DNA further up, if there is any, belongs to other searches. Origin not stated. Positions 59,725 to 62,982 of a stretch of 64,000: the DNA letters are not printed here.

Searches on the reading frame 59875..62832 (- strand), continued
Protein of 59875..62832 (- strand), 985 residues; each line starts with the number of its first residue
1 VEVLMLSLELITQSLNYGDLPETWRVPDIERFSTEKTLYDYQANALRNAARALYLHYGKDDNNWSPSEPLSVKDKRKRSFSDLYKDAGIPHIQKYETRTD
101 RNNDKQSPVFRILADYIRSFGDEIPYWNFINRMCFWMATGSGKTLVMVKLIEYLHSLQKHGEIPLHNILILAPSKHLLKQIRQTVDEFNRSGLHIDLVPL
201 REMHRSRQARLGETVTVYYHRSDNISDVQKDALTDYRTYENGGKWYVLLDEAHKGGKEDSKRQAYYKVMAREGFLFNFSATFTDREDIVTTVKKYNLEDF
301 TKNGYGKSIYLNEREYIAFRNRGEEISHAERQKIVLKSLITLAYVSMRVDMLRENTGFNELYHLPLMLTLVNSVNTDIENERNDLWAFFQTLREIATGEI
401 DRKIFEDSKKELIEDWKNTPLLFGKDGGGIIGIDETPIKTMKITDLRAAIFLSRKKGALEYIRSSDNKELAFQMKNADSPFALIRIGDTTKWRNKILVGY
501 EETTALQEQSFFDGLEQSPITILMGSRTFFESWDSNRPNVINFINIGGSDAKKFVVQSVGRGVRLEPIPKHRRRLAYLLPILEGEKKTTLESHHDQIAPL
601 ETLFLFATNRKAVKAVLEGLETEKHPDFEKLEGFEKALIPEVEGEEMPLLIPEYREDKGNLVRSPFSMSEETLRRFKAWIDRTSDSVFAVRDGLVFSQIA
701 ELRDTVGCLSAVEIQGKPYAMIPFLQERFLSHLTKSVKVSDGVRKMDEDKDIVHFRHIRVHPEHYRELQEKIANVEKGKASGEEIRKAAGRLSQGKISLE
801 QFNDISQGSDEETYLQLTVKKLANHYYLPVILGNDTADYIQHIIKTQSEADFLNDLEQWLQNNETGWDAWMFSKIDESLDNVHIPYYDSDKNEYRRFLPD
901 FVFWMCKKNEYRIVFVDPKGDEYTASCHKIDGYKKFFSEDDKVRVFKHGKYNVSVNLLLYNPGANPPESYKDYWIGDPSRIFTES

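Call 69: search_protein_families(library=pfam, proteins=[L061:4075-6816:+, L082:715-1524:+, L082:1511-4699:+, L077:6813-7853:+, L063:2552-3493:+, L054:6598-7317:+, L054:7314-7817:+, L010:6342-7007:+, L006:6808-7989:+, L010:7485-7985:+], max_evalue=0.001)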
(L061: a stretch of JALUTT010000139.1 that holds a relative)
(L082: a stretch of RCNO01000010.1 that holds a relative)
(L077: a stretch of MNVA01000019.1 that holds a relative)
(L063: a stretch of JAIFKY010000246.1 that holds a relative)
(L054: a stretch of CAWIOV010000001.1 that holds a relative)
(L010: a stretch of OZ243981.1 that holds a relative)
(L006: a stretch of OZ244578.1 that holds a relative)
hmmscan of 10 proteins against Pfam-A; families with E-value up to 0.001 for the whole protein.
L061:4075-6816:+ (913 aa): 3 families
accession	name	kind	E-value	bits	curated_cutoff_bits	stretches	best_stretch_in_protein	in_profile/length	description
PF13304.12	AAA_21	-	3.2e-10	41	27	1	784-856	227-302/304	AAA domain, putative AbiEii toxin, Type IV TA system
PF02463.25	SMC_N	-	1.9e-07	31.2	40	1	448-856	97-201/220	RecF/RecN/SMC N terminal domain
PF13175.12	AAA_15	-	2.2e-07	31.3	32.1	0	288-330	3-45/374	AAA ATPase domain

L082:715-1524:+ (269 aa): 0 families

L082:1511-4699:+ (1062 aa): 4 families
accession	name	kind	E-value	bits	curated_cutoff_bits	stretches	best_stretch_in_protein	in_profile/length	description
PF00270.35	DEAD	-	6.3e-21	75.3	26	1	311-467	13-157/167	DEAD/DEAH box helicase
PF04851.21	ResIII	-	1.2e-09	38.7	22.5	1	298-446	8-142/164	Type III restriction enzyme, res subunit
PF00271.37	Helicase_C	-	2.5e-06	28.1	23.5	1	629-703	41-110/110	Helicase conserved C-terminal domain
PF00176.29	SNF2-rel_dom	-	0.00076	19.1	24.9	0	380-448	91-147/290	SNF2-related domain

L077:6813-7853:+ (346 aa): 2 families
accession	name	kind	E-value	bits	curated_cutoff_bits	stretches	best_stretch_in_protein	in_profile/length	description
PF02661.23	Fic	-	1.1e-15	58.7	24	1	108-214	2-93/93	Fic/DOC family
PF22168.2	DIP2311-like_C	-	0.00011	22.8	27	1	305-345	22-61/63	Transcriptional regulator DIP2311-like, C-terminal domain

L063:2552-3493:+ (313 aa): 1 family
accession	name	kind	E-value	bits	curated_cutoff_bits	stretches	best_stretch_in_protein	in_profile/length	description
PF05656.20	DUF805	-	3.8e-16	60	25.7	1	62-160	2-110/111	Protein of unknown function (DUF805)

L054:6598-7317:+ (239 aa): 1 family
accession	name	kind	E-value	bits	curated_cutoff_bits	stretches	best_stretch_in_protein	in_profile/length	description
PF12686.12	DUF3800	-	8.5e-13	49.7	21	1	11-192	1-148/149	Protein of unknown function (DUF3800)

L054:7314-7817:+ (167 aa): 0 families

L010:6342-7007:+ (221 aa): 1 family
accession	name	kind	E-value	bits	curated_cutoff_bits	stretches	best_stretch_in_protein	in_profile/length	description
PF08937.16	ThsB_TIR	-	3.4e-06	27.8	21.2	1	6-124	1-99/100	Thoeris protein ThsB, TIR-like domain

L006:6808-7989:+ (393 aa): 0 families

L010:7485-7985:+ (166 aa): 1 family
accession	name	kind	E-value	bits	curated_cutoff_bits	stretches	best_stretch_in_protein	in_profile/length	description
PF08937.16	ThsB_TIR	-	2e-28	99.2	21.2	1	8-102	1-99/100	Thoeris protein ThsB, TIR-like domain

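Call 97: search_protein_families(library=phrogs, proteins=[window:59875-62820:-], max_evalue=0.001)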
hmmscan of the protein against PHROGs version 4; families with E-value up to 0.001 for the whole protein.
window:59875-62820:- (981 aa): 3 families
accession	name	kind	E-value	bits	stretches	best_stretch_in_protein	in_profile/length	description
phrog_16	-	DNA, RNA and nucleotide metabolism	4.4e-11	42.7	1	117-265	281-398/986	DNA helicase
phrog_21095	-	unknown function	3.5e-05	24.5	0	372-435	26-88/115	-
phrog_16259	-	DNA, RNA and nucleotide metabolism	0.00066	20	0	127-186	133-185/330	DNA helicase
